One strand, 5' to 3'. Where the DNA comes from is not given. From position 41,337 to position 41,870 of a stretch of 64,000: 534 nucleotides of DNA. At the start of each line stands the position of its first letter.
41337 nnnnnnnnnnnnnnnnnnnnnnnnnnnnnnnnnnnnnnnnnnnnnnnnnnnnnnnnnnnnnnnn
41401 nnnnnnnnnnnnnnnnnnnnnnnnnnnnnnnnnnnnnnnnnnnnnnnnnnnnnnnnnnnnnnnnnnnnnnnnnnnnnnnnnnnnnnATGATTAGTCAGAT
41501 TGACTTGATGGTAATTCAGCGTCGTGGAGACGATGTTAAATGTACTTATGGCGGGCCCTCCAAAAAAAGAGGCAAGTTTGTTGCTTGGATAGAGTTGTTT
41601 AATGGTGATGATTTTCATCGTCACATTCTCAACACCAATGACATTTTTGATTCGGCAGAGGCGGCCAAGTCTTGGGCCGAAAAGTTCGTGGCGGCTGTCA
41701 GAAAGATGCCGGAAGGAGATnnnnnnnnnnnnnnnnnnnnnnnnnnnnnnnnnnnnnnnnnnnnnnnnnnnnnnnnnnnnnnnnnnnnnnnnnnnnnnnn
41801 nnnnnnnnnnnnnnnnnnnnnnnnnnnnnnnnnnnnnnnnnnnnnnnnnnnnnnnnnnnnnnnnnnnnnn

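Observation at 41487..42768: Tandemly duplicated two-gene cassette of unknown function interrupting the rpsL-rpsG-fusA (str) operon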

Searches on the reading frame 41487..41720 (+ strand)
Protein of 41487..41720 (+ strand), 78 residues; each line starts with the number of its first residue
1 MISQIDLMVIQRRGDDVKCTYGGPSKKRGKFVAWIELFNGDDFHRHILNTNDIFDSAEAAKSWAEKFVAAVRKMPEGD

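Call 22: search_protein_representatives(alignment_id=A3)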
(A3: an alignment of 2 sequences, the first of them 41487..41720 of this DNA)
Query: 2 sequences, 84 profile positions. Proteins with E-value up to 0.001 (for the whole library): 68; up to 1e-10: 12; up to 1e-30: 1. The best 68 are listed.
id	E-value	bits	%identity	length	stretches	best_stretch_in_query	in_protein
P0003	3.1e-40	151.9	-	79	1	6-84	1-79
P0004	2.4e-25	104.2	-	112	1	11-83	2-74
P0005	9.0e-25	102.4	-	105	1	8-81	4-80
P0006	1.0e-21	92.6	-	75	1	6-75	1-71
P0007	5.5e-18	80.6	-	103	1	10-83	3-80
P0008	3.8e-15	71.5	-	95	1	11-80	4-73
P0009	4.1e-15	71.4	-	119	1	6-80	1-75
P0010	2.6e-14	68.8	-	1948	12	2-30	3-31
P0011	2.2e-13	65.8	-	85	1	6-80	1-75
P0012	1.9e-12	62.9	-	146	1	6-80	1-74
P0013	4.0e-11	58.6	-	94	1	11-79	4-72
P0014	4.7e-11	58.4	-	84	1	14-81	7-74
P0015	1.4e-10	56.9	-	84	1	15-80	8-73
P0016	1.4e-10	56.8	-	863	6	3-54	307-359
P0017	3.0e-10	55.8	-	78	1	8-82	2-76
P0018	7.9e-10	54.5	-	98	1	6-81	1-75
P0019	1.0e-09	54.1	-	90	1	6-82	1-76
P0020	5.1e-09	51.9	-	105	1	6-80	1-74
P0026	1.4e-07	47.3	-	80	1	10-80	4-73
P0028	1.8e-07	46.9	-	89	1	6-81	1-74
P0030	3.6e-07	45.9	-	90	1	6-79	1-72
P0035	2.0e-06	43.5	-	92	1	6-79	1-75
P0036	2.5e-06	43.3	-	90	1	6-80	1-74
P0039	5.2e-06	42.2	-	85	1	13-80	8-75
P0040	7.3e-06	41.8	-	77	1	6-80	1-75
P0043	1.3e-05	41.0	-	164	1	7-80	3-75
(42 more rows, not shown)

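Call 33: find_encoding_contigs(protein=P0036, flank=4000, max_places=3)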
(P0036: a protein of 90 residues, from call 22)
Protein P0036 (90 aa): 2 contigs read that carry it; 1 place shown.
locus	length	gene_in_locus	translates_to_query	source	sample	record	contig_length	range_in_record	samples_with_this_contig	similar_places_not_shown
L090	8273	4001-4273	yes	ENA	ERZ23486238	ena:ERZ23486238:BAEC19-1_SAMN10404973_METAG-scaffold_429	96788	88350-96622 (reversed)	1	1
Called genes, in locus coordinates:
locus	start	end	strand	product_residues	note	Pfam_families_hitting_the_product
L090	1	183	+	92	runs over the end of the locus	PF03118:RNA_pol_A_CTD (weak)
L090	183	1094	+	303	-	PF03721:UDPG_MGDP_dh_N, PF00984:UDPG_MGDP_dh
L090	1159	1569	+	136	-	PF17420:GP17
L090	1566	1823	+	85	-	-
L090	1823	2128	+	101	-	-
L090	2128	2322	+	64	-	-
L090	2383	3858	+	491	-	-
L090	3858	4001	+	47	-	-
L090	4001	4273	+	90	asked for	-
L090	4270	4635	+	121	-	-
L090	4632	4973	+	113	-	-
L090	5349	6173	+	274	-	-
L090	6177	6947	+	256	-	PF04542:Sigma70_r2, PF04545:Sigma70_r4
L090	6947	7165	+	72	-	-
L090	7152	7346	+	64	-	-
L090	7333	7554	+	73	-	-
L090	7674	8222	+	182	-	-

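Call 35: find_encoding_contigs(protein=P0004, flank=5000, max_places=4)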
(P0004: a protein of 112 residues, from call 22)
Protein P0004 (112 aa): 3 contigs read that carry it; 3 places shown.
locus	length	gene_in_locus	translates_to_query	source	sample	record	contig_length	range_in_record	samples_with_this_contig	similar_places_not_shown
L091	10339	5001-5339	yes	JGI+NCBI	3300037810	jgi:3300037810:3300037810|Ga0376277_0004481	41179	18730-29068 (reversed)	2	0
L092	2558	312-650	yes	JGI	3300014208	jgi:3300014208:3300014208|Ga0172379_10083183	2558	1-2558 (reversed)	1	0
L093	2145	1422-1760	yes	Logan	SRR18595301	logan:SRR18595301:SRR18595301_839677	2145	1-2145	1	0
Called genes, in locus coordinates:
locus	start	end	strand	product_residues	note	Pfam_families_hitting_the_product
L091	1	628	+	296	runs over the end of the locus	PF00753:Lactamase_B, PF23023:Anti-Pycsar_Apyc1 (faint), PF12706:Lactamase_B_2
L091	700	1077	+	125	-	PF00072:Response_reg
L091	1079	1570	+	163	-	PF00334:NDK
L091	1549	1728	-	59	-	-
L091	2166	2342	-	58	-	PF00830:Ribosomal_L28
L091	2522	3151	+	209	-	PF02163:Peptidase_M50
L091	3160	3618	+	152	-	PF00583:Acetyltransf_1, PF13673:Acetyltransf_10, PF13508:Acetyltransf_7, PF08445:FR47 (weak)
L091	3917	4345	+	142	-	PF00164:Ribosom_S12_S23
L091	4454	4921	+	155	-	PF00177:Ribosomal_S7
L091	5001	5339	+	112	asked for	-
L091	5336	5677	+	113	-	-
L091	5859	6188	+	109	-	-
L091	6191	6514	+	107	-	-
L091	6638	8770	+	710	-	PF00009:GTP_EFTU, PF03144:GTP_EFTU_D2, PF22042:EF-G_D2, PF14492:EFG_III, PF16658:RF3_C (weak), PF03764:EFG_IV, PF00679:EFG_C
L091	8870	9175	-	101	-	-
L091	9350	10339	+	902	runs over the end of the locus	PF00133:tRNA-synt_1, PF09334:tRNA-synt_1g (weak), PF08264:Anticodon_1, PF10458:Val_tRNA-synt_C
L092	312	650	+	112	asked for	-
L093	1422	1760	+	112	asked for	-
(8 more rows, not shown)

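Call 36: find_encoding_contigs(protein=P0005, flank=5000, max_places=4)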
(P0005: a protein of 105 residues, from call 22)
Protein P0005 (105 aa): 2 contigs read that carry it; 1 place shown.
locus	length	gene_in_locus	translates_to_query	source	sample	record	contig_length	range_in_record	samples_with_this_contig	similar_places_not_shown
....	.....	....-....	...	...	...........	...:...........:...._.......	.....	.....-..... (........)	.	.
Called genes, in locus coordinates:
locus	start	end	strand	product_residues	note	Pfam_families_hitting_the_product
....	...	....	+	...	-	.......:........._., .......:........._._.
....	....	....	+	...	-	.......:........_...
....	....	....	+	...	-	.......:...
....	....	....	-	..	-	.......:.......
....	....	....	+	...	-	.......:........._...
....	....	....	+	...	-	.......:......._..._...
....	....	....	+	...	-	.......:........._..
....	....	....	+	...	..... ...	-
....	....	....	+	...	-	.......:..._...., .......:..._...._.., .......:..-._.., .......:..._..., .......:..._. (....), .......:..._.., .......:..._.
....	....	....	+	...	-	-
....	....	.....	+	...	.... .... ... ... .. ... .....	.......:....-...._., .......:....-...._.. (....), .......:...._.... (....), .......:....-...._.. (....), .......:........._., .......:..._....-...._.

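Call 54: find_encoding_contigs(protein=P0006, flank=4000, max_places=3)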
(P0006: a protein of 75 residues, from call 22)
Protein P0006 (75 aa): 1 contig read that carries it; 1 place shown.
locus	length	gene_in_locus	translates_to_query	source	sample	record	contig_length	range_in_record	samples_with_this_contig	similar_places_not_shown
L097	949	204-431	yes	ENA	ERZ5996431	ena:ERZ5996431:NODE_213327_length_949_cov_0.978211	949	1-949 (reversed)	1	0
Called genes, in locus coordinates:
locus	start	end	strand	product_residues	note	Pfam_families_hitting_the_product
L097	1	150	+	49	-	?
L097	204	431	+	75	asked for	-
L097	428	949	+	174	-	?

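Call 55: find_encoding_contigs(protein=P0007, flank=4000, max_places=3)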
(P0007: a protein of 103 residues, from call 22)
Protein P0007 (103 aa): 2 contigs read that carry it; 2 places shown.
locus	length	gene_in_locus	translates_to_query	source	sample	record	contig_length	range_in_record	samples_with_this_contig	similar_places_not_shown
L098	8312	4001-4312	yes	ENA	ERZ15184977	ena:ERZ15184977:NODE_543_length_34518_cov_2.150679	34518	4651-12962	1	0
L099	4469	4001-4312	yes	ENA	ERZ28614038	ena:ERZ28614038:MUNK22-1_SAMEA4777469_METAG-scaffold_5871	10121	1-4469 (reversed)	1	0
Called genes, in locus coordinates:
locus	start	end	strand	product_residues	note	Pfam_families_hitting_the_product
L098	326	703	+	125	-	PF00072:Response_reg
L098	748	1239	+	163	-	PF00334:NDK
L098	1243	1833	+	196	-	-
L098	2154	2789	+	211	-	PF02163:Peptidase_M50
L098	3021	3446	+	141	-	PF00164:Ribosom_S12_S23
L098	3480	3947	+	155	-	PF00177:Ribosomal_S7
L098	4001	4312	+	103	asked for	-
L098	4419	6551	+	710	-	PF00009:GTP_EFTU, PF03144:GTP_EFTU_D2, PF22042:EF-G_D2, PF14492:EFG_III, PF16658:RF3_C (weak), PF03764:EFG_IV, PF00679:EFG_C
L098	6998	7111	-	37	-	-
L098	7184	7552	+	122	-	-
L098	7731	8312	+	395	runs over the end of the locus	PF00009:GTP_EFTU, PF03144:GTP_EFTU_D2, PF03143:GTP_EFTU_D3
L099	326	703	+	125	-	PF00072:Response_reg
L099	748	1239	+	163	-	PF00334:NDK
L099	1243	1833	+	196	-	-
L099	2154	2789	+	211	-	PF02163:Peptidase_M50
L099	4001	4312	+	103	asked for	-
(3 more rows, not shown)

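Call 58: find_encoding_contigs(protein=P0039, flank=4000, max_places=2)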
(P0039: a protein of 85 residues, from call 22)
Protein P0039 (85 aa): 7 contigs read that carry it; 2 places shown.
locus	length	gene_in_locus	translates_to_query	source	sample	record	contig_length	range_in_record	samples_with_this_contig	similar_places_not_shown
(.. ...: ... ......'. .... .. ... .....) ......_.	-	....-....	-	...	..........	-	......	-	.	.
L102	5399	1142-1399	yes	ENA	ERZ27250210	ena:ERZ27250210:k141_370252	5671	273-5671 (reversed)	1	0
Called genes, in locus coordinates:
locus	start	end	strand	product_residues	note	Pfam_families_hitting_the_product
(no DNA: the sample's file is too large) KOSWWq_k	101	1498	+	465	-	PF00133:tRNA-synt_1 (faint), PF01406:tRNA-synt_1e, PF01921:tRNA-synt_1f (faint), PF09334:tRNA-synt_1g (weak), PF23493:CysS_C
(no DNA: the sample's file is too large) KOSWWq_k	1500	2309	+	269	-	PF01177:Asp_Glu_race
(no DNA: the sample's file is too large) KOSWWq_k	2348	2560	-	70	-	-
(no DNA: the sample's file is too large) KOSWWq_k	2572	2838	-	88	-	-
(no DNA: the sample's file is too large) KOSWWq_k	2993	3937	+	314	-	PF01207:Dus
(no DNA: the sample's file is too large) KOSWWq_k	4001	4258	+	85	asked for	-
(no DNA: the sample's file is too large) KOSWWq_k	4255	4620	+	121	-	-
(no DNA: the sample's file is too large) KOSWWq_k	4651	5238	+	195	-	-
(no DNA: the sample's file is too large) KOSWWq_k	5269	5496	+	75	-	-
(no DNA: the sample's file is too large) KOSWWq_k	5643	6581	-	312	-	PF01544:CorA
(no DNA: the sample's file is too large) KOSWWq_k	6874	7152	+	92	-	-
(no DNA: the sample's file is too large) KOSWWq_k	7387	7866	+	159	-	-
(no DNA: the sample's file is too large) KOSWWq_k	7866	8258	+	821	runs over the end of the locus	PF26449:DUF8128, PF02534:T4SS-DNA_transf, PF01935:DUF87 (weak), PF10412:TrwB_AAD_bind (faint), PF12696:TraG-D_C (weak)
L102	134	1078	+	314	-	PF01207:Dus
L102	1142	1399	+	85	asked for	-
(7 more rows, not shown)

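Call 72: find_related_loci(query=A6, collection=viral_contigs, flank=5000)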
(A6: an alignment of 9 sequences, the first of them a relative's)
Query A6 (87 aa) in viral_contigs; peptide patterns used: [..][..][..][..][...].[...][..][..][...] (x = any residue, [..] = any of these).
23 stretches matched a pattern, but none encodes a relative of the query by tblastn (E <= 1e-3).

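Call 73: find_related_loci(query=A7, collection=viral_contigs, flank=5000)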
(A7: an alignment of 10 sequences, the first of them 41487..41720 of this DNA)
Query A7 (78 aa) in viral_contigs; peptide patterns used: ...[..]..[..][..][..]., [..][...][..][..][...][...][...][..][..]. (x = any residue, [..] = any of these).
40 stretches matched a pattern, but none encodes a relative of the query by tblastn (E <= 1e-3).

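Call 74: find_related_loci(query=P0036, collection=viral_contigs, flank=5000)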
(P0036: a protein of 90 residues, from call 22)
Query P0036 (90 aa) in viral_contigs; peptide patterns used: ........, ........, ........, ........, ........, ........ (x = any residue, [..] = any of these).
15 stretches matched a pattern, but none encodes a relative of the query by tblastn (E <= 1e-3).

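Call 75: search_dna_similar(query=window:41487-41720:+, collection=phages, mode=protein, max_evalue=0.01)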
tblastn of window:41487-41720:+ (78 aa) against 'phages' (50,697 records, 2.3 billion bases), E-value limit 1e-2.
No match.

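Call 76: search_dna_similar(query=P0036, collection=phages, mode=protein, max_evalue=0.01)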
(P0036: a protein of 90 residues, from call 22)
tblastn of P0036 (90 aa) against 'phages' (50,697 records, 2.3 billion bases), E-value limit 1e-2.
No match.

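Call 77: search_protein_families(library=phrogs, proteins=[P0012, P0018, P0019, P0020, P0026, P0028, P0030, P0035, P0040, P0011], max_evalue=0.001)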
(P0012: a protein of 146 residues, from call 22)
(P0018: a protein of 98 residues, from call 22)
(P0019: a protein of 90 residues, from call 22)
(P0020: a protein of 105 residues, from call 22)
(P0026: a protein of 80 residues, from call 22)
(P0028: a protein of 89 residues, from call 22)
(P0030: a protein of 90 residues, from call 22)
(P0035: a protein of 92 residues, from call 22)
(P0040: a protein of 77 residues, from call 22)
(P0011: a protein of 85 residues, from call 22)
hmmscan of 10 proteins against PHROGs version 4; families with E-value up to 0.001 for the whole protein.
P0012 (146 aa): 1 family
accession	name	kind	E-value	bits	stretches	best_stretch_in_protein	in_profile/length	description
phrog_18256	-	unknown function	5.3e-18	65.8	1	82-140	2-63/68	-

P0018 (98 aa): 0 families

P0019 (90 aa): 0 families

P0020 (105 aa): 0 families

P0026 (80 aa): 0 families

P0028 (89 aa): 0 families

P0030 (90 aa): 0 families

P0035 (92 aa): 0 families

P0040 (77 aa): 0 families

P0011 (85 aa): 0 families

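Call 92: search_protein_families(library=phrogs, proteins=[L090:1159-1566:+, L090:2383-3855:+, L090:4270-4632:+, L090:4632-4970:+, L090:5349-6170:+, L090:6177-6944:+, L090:7674-8219:+], max_evalue=0.001)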
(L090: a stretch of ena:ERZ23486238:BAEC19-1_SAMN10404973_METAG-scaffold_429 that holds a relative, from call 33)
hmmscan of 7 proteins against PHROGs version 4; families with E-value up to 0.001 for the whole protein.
L090:1159-1566:+ (136 aa): 1 family
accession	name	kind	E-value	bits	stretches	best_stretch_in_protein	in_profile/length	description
phrog_1510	-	moron, auxiliary metabolic gene and host takeover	7.6e-23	81.5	1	48-128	3-88/107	superinfection exclusion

L090:2383-3855:+ (491 aa): 0 families

L090:4270-4632:+ (121 aa): 0 families

L090:4632-4970:+ (113 aa): 0 families

L090:5349-6170:+ (274 aa): 0 families

L090:6177-6944:+ (256 aa): 3 families
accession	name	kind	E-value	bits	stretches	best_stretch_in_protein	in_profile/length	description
phrog_351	-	transcription regulation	1.1e-23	84.8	1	16-251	484-730/928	RNA polymerase sigma factor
phrog_1740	-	transcription regulation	1.6e-09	37.8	1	61-250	78-219/567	RNA polymerase sigma factor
phrog_36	-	transcription regulation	0.00063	20.4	1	176-248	116-188/220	transcriptional regulator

L090:7674-8219:+ (182 aa): 1 family
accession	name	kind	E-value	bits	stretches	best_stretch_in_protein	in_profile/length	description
phrog_17382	-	unknown function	0.00095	19.8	0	35-117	142-232/273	-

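Call 96: find_related_loci(query=A10, collection=viral_contigs, flank=5000)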
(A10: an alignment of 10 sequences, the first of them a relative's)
Query A10 (98 aa) in viral_contigs; peptide patterns used: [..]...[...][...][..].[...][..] (x = any residue, [..] = any of these).
12 stretches matched a pattern, but none encodes a relative of the query by tblastn (E <= 1e-3).

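Call 102: search_protein_families(library=padloc, proteins=[L091:5336-5674:+, L091:5859-6185:+, L091:6191-6511:+], max_evalue=0.1)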
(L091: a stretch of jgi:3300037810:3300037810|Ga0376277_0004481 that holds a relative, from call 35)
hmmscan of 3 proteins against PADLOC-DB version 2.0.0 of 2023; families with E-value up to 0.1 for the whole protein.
L091:5336-5674:+ (113 aa): 0 families

L091:5859-6185:+ (109 aa): 0 families

L091:6191-6511:+ (107 aa): 0 families
